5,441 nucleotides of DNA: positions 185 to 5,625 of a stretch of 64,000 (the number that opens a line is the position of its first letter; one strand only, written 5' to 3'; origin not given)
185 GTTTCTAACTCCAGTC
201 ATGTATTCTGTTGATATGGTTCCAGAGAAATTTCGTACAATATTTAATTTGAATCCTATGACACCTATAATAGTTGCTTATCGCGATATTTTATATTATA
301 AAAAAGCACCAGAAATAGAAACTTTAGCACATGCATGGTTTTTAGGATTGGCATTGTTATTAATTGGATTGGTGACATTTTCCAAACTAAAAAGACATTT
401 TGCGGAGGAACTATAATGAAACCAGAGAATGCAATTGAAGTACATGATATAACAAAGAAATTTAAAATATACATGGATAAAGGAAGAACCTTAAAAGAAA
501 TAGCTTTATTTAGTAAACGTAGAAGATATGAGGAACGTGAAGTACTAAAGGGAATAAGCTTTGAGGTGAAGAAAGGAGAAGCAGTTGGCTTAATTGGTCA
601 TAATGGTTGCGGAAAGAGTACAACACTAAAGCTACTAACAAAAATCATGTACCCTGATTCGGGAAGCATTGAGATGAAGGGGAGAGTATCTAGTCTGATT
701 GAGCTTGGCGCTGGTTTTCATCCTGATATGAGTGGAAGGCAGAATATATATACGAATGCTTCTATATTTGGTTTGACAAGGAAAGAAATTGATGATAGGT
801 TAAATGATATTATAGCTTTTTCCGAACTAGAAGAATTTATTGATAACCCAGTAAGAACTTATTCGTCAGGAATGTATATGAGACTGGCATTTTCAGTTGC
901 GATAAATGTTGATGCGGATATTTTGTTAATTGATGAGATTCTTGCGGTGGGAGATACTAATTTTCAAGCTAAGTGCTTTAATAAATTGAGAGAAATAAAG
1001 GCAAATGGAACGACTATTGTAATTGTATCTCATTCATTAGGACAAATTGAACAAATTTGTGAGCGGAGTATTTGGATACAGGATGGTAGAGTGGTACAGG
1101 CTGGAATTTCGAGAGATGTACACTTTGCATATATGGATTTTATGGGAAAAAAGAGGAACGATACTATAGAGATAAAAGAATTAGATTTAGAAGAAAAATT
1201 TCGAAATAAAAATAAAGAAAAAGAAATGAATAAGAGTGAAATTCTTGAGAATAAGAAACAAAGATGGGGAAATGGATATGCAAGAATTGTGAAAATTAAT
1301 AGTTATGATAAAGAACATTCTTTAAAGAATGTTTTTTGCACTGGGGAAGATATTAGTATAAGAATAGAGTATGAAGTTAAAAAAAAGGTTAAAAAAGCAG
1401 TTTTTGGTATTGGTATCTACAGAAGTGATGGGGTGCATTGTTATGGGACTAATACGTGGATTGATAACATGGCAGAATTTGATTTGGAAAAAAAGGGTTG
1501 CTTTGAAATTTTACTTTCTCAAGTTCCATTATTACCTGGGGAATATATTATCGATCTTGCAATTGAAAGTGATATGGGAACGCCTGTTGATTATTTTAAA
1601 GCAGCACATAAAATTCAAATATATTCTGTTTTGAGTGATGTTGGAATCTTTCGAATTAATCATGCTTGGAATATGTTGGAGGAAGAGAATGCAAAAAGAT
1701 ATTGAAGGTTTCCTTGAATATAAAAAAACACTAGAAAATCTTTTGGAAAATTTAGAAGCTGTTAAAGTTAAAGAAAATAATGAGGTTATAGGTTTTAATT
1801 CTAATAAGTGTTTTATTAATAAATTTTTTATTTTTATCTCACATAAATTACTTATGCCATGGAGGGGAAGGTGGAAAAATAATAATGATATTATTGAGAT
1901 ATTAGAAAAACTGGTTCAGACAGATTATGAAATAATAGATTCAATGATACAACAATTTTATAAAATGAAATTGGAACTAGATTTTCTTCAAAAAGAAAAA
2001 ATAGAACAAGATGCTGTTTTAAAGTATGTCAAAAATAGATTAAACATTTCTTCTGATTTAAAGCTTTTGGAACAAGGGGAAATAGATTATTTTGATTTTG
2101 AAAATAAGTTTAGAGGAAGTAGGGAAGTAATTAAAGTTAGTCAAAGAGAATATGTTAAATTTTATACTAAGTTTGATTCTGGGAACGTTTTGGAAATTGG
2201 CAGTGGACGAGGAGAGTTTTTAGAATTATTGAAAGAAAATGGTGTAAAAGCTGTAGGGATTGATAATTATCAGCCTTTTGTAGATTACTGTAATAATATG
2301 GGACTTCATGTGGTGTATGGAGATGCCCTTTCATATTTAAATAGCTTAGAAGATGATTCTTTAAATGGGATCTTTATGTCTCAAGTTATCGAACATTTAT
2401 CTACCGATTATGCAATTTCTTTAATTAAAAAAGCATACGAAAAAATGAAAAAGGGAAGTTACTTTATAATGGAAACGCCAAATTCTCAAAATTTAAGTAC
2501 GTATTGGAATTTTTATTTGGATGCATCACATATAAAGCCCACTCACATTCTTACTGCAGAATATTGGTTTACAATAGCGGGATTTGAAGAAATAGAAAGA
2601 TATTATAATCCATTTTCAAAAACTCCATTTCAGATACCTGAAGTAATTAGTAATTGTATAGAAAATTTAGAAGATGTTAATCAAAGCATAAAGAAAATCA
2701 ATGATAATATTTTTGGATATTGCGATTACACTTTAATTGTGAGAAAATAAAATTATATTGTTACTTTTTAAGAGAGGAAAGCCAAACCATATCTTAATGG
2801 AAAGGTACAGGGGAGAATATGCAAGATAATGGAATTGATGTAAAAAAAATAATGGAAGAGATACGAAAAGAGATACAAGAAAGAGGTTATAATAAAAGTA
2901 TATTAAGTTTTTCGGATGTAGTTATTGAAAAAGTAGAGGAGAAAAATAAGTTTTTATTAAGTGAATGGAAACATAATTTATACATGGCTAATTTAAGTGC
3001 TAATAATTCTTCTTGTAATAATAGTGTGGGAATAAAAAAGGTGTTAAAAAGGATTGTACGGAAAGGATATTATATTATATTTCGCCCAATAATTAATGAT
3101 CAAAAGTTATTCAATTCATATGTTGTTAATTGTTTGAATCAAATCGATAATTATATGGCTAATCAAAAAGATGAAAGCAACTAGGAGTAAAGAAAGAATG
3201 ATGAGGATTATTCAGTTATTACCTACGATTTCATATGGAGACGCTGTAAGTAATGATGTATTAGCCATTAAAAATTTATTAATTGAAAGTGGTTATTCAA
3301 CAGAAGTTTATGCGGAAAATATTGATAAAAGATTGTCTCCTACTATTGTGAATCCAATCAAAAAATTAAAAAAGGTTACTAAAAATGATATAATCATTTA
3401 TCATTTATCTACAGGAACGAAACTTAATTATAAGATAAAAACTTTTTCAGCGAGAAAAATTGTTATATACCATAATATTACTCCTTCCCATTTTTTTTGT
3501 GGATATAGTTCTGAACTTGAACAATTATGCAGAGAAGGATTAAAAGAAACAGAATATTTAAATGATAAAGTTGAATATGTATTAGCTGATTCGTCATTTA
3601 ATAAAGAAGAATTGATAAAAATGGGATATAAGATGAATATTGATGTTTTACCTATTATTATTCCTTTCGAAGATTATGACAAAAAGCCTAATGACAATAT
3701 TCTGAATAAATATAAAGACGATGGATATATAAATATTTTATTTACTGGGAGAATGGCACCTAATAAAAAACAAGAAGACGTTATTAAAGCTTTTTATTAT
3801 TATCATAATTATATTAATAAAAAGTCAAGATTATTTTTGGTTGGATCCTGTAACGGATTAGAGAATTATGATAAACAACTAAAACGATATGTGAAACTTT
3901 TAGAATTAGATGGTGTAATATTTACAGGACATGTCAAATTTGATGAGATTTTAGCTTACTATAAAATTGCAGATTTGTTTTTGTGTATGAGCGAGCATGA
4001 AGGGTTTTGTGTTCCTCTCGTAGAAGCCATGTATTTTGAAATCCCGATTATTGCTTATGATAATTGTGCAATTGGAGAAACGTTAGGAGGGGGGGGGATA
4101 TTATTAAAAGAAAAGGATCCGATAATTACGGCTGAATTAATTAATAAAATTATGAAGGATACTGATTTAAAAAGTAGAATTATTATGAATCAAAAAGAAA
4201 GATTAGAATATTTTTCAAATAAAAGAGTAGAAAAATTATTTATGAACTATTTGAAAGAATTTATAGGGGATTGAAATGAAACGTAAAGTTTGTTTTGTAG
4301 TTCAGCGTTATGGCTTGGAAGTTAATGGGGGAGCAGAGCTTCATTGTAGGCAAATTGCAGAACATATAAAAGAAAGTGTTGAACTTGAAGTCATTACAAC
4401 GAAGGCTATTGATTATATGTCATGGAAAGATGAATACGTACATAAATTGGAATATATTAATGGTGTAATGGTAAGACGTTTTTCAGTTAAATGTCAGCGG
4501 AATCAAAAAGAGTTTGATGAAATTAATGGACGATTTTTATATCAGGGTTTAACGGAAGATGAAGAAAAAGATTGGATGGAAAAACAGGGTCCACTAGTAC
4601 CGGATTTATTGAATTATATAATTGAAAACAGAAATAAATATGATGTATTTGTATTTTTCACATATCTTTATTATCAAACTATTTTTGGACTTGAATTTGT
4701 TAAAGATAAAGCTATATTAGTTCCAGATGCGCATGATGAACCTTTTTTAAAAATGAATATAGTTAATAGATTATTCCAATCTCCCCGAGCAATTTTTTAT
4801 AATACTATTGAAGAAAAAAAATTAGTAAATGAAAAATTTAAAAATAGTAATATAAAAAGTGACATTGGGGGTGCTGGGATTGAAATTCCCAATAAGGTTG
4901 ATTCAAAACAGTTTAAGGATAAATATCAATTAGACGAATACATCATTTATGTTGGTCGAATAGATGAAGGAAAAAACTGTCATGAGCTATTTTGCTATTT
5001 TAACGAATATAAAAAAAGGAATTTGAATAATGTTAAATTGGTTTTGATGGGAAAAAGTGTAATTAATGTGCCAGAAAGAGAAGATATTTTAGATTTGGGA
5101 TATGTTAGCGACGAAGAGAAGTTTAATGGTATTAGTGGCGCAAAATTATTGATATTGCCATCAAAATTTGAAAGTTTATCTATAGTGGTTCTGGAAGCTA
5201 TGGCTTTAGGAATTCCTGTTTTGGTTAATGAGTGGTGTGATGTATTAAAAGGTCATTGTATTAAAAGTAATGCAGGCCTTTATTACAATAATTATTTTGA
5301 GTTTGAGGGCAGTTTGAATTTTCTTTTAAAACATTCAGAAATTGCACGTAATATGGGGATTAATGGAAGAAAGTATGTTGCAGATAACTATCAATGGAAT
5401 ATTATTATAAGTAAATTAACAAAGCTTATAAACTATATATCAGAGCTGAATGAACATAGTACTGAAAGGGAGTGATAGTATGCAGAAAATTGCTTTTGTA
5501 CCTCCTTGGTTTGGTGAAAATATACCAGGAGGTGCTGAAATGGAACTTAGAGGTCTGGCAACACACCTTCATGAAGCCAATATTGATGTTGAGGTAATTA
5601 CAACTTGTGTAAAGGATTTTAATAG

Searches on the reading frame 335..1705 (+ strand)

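Call 15: search_protein_families(library=pfam, proteins=[window:335-1705:+])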
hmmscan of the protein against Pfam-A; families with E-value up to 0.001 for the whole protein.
window:335-1705:+ (456 aa): 3 families
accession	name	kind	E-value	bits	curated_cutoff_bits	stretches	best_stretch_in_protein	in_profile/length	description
PF14524.12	Wzt_C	-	2.8e-27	95.9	30.4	1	308-440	2-142/143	Wzt C-terminal domain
PF00005.33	ABC_tran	-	7.2e-22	78.9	25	1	71-202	1-135/137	ABC transporter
PF03215.21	Rad17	-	0.00078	19.9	23.8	0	51-106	16-70/186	Rad17 P-loop domain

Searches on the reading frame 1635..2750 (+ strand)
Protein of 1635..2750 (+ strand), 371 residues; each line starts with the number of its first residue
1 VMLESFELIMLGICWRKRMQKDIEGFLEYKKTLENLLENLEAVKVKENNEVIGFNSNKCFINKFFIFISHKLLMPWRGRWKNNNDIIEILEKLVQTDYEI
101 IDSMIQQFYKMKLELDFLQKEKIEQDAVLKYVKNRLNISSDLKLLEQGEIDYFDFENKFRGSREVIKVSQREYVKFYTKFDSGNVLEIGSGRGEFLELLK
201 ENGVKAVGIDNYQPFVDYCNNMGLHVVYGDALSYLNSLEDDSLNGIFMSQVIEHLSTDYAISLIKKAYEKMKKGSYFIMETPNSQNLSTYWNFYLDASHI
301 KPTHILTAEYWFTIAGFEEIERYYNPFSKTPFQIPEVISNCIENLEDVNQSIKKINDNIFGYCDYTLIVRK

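Call 15: search_protein_families(library=pfam, proteins=[window:1635-2750:+])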
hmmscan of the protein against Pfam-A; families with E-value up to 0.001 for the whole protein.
window:1635-2750:+ (371 aa): 6 families
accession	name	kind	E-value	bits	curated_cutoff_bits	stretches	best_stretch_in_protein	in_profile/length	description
PF13489.12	Methyltransf_23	-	3.1e-12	47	27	1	179-318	20-160/164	Methyltransferase domain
PF07021.18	MetW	-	2.6e-10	40.7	21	1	183-311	15-138/193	Methionine biosynthesis protein MetW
PF08241.18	Methyltransf_11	-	5.6e-08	33.8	21.2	1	186-279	1-95/95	Methyltransferase domain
PF13649.12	Methyltransf_25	-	1.1e-06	29.7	27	1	185-274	1-96/97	Methyltransferase domain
PF13847.12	Methyltransf_31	-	5.4e-06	26.6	27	1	182-285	4-123/145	Methyltransferase domain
PF08242.18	Methyltransf_12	-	0.00015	22.8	30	1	186-275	1-96/98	Methyltransferase domain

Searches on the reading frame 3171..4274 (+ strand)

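Call 15: search_protein_families(library=pfam, proteins=[window:3171-4274:+])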
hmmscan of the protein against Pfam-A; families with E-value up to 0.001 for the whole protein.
window:3171-4274:+ (367 aa): 3 families
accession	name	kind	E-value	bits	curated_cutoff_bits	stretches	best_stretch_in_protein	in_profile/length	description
PF00534.26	Glycos_transf_1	-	9.3e-29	100.6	26.4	1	182-343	11-171/172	Glycosyl transferases group 1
PF13692.12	Glyco_trans_1_4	-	3.6e-22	79.6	27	1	188-330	3-142/142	Glycosyl transferases group 1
PF20706.3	GT4-conflict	-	0.00047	19.7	26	1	182-307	193-322/385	Family 4 Glycosyltransferase in conflict systems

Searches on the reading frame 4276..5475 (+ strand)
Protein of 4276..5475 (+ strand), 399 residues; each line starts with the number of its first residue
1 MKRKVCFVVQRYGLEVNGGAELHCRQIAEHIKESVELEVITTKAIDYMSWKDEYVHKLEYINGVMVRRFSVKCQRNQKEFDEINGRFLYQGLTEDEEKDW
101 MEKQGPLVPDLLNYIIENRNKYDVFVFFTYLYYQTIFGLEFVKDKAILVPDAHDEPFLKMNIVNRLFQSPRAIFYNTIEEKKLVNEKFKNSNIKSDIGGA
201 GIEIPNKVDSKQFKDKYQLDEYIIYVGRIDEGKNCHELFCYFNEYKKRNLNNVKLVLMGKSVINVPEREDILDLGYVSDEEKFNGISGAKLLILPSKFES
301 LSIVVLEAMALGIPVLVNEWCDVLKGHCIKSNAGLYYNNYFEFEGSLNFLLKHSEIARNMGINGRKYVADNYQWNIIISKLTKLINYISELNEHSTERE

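Call 15: search_protein_families(library=pfam, proteins=[window:4276-5475:+])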
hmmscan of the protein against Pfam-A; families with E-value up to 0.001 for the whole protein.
window:4276-5475:+ (399 aa): 4 families
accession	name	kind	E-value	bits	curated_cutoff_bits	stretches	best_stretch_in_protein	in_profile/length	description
PF00534.26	Glycos_transf_1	-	5.9e-17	62.2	26.4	1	211-366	6-171/172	Glycosyl transferases group 1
PF13692.12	Glyco_trans_1_4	-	5.4e-12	46.6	27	1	222-319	3-107/142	Glycosyl transferases group 1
PF13524.12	Glyco_trans_1_2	-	0.00011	22.6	25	1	270-375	28-136/144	Glycosyl transferase-like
PF20706.3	GT4-conflict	-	0.00013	21.5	26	1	280-319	272-312/385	Family 4 Glycosyltransferase in conflict systems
